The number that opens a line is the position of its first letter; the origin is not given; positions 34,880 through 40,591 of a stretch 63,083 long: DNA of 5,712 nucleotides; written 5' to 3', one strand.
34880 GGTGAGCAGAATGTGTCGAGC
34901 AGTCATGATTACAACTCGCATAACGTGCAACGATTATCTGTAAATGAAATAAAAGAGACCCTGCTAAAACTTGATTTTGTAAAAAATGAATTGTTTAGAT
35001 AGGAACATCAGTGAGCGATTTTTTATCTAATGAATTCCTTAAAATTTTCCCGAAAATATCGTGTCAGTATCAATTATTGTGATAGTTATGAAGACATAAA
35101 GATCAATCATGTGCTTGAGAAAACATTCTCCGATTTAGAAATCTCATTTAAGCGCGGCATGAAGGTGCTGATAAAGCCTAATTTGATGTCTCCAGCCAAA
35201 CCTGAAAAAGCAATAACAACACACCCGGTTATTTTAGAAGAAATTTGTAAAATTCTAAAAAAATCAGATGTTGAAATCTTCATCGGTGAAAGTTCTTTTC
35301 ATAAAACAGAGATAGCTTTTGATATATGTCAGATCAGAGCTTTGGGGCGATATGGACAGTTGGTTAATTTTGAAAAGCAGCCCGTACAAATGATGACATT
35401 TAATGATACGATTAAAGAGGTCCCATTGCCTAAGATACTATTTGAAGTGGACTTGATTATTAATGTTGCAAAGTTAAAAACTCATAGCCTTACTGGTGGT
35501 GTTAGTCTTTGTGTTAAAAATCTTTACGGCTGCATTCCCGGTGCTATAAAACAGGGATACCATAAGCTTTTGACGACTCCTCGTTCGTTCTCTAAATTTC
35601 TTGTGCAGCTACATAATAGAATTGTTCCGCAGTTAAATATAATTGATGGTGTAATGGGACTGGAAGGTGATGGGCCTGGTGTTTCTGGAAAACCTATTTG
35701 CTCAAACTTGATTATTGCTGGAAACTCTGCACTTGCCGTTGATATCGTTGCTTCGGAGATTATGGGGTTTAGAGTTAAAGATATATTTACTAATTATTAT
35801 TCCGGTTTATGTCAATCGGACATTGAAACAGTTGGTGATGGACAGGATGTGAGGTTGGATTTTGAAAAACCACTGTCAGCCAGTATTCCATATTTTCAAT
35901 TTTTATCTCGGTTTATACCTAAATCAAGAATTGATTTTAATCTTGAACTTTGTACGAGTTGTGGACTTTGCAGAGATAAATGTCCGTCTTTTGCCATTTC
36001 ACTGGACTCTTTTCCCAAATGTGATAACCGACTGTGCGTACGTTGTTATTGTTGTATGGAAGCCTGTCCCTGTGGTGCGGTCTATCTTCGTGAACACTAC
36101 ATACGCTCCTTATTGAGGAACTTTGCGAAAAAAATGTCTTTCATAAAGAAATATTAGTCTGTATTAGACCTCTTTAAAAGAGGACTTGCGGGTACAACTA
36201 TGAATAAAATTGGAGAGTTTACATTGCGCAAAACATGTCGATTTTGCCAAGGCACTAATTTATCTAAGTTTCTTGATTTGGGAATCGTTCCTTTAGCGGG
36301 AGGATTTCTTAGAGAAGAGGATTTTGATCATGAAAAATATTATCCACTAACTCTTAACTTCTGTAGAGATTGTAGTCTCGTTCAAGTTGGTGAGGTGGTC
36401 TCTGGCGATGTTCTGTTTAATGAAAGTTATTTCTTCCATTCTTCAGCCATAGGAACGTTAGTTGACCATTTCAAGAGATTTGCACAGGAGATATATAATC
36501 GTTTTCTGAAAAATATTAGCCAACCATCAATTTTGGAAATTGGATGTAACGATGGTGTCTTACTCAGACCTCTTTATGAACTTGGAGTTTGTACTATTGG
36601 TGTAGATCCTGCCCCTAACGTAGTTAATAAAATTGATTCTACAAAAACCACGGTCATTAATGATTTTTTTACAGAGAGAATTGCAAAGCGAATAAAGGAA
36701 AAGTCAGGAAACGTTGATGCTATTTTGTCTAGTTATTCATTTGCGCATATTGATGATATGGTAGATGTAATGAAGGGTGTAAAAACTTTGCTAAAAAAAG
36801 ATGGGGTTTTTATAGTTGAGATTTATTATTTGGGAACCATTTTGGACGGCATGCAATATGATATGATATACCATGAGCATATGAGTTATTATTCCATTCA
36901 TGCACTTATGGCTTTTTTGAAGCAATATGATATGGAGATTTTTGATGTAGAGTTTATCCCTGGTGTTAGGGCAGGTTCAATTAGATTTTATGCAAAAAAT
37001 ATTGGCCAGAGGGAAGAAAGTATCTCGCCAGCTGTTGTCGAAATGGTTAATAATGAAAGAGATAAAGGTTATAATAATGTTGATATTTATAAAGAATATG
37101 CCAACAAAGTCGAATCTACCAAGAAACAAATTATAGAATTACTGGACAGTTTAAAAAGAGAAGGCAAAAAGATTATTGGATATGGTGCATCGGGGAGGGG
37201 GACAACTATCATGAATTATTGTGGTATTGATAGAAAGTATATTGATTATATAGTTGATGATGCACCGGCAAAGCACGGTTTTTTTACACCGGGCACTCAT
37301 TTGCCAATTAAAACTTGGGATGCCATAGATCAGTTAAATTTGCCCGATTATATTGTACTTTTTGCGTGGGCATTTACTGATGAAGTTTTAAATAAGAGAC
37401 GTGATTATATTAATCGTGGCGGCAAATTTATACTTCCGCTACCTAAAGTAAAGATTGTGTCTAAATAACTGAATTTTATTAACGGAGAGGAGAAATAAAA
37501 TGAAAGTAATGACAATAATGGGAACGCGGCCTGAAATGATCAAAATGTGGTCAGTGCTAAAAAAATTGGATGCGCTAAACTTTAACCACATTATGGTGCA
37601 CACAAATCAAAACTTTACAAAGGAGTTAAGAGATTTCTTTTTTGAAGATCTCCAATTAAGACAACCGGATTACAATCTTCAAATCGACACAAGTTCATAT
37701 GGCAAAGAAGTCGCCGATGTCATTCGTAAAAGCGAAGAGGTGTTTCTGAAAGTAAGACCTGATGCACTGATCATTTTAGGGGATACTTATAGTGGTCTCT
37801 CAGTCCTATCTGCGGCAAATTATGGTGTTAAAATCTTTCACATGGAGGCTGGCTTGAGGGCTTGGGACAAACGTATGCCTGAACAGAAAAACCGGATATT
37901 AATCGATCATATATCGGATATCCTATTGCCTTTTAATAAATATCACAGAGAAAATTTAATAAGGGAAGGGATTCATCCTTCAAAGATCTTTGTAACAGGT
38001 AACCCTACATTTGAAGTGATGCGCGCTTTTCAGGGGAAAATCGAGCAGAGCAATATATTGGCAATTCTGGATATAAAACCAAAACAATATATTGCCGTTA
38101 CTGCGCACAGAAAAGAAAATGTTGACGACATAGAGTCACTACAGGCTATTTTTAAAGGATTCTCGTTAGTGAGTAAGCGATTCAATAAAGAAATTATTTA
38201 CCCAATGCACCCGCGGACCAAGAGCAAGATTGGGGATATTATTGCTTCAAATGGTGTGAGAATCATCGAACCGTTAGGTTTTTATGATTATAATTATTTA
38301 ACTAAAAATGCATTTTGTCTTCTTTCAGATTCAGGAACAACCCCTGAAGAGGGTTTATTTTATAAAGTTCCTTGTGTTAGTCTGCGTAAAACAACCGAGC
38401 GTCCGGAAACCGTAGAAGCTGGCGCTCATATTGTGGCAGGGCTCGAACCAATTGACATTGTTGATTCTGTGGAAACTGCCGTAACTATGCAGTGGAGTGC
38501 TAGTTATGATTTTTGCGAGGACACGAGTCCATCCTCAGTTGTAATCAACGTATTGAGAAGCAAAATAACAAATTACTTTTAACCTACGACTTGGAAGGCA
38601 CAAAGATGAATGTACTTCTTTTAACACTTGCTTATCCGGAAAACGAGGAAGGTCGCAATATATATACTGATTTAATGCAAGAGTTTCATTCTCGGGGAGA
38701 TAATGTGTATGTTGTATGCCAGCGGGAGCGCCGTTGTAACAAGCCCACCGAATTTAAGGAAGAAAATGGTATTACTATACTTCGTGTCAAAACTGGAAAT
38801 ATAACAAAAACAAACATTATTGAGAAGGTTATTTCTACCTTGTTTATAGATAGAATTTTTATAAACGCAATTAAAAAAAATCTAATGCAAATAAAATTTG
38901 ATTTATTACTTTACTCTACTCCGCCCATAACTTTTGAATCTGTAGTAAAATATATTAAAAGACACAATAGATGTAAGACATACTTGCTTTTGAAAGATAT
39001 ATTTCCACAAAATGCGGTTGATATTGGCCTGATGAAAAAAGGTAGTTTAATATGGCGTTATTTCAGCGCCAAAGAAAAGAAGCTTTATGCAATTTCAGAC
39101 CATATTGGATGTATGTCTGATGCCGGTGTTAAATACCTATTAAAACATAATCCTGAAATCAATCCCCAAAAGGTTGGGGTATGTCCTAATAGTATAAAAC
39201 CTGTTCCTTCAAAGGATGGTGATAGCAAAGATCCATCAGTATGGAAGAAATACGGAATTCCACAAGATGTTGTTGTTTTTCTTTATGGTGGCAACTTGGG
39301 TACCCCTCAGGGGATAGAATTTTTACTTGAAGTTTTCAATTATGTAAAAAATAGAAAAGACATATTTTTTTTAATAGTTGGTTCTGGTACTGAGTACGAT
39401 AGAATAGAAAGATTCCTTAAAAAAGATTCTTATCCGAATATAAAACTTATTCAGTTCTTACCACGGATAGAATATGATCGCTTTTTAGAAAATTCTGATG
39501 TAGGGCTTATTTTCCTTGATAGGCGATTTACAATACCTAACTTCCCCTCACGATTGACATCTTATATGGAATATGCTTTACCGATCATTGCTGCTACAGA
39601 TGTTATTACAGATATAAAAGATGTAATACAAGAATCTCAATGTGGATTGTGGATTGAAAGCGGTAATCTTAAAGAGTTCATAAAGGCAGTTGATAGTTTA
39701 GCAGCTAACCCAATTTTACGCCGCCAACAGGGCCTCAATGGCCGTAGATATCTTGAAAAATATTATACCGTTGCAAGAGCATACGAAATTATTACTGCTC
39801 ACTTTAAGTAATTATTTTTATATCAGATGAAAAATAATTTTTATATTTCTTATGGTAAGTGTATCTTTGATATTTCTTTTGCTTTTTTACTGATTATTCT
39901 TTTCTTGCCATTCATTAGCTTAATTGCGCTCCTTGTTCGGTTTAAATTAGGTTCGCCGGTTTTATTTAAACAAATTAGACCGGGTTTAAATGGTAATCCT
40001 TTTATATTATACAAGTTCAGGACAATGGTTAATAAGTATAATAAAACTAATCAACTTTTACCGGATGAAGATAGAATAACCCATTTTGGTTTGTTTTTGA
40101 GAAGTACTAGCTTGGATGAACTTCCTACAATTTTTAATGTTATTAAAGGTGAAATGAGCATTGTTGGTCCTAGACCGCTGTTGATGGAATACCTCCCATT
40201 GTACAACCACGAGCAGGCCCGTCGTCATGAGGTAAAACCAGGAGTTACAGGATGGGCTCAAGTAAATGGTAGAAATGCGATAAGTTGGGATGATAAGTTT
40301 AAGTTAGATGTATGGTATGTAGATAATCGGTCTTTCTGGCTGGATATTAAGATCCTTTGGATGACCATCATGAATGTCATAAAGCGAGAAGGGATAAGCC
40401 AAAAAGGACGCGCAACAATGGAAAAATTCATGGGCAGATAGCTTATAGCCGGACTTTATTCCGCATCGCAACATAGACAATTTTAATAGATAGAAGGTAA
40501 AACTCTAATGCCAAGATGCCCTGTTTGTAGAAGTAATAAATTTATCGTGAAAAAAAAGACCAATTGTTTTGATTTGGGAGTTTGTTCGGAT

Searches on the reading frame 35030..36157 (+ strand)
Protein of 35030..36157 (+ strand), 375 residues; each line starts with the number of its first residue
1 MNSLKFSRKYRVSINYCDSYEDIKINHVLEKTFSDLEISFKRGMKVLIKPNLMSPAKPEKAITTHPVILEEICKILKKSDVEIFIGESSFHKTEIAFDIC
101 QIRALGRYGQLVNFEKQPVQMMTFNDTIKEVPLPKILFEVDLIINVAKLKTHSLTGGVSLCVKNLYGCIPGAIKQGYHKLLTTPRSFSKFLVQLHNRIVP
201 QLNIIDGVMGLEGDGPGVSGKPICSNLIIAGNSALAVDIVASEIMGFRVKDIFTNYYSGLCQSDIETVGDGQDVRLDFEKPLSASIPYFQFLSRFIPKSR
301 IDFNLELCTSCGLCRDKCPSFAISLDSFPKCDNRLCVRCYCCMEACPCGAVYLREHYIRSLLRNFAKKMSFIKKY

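Call 79: search_protein_families(library=pfam, proteins=[window:35030-36157:+], max_evalue=1e-8)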
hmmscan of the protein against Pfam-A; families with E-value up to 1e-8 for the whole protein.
window:35030-36157:+ (375 aa): 1 family
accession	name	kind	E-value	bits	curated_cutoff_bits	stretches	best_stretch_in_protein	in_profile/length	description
PF04015.17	DUF362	-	7.7e-44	150.6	24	1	46-242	1-199/200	Domain of unknown function (DUF362)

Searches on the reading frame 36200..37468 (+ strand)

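Call 79: search_protein_families(library=pfam, proteins=[window:36200-37468:+], max_evalue=1e-8)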
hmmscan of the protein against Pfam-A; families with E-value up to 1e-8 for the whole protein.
window:36200-37468:+ (422 aa): 5 families
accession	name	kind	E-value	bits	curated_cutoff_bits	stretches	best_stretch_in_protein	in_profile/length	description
PF08484.17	Methyltransf_14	-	1.3e-50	171.8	23.5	1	258-415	4-160/160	C-methyltransferase C-terminal domain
PF13489.12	Methyltransf_23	-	2.1e-20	73.5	27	1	92-247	6-161/164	Methyltransferase domain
PF08421.16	Methyltransf_13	-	1.2e-19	70.7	31.3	1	13-73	1-62/62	Putative zinc binding domain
PF08242.18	Methyltransf_12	-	6.7e-11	43.2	30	1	112-204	1-98/98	Methyltransferase domain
PF08241.18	Methyltransf_11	-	5.3e-10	40.3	21.2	1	112-206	1-95/95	Methyltransferase domain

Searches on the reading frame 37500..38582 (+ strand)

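Call 79: search_protein_families(library=pfam, proteins=[window:37500-38582:+], max_evalue=1e-8)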
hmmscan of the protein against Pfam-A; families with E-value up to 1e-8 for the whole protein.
window:37500-38582:+ (360 aa): 1 family
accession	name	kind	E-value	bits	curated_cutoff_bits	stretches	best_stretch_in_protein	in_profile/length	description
PF02350.25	Epimerase_2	-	1e-82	278.2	30.6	1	27-330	8-319/347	UDP-N-acetylglucosamine 2-epimerase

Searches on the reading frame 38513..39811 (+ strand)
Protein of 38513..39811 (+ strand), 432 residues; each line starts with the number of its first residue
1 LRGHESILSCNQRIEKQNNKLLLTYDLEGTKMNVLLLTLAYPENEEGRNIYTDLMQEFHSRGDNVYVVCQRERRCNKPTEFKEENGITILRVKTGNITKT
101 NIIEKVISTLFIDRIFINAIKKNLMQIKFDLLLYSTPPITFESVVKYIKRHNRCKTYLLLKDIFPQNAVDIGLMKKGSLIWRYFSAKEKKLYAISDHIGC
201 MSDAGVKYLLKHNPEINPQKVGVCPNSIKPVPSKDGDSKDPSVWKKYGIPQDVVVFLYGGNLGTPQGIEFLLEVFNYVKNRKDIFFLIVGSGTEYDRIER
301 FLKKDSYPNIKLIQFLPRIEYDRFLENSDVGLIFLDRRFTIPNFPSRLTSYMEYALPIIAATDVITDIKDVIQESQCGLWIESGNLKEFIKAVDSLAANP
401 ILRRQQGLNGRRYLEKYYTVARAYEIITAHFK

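Call 79: search_protein_families(library=pfam, proteins=[window:38513-39811:+], max_evalue=1e-8)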
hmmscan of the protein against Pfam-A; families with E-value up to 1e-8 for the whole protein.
window:38513-39811:+ (432 aa): 2 families
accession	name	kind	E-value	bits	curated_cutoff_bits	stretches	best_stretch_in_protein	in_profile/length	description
PF00534.26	Glycos_transf_1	-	1.6e-16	60.8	26.4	1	245-412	7-171/172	Glycosyl transferases group 1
PF13692.12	Glyco_trans_1_4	-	2.3e-13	51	27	1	255-399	3-142/142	Glycosyl transferases group 1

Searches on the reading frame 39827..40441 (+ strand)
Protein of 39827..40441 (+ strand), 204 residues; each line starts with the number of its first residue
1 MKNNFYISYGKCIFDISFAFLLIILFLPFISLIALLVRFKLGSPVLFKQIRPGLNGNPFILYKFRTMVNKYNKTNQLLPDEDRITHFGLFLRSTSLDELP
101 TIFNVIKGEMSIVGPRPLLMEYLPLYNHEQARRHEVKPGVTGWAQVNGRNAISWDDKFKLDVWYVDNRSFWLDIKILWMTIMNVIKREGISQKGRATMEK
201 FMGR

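Call 79: search_protein_families(library=pfam, proteins=[window:39827-40441:+], max_evalue=1e-8)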
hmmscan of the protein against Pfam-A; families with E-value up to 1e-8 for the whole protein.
window:39827-40441:+ (204 aa): 1 family
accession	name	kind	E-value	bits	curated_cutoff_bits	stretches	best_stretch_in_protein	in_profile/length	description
PF02397.22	Bac_transf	-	1.3e-64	217.4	27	1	11-186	1-179/179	Bacterial sugar transferase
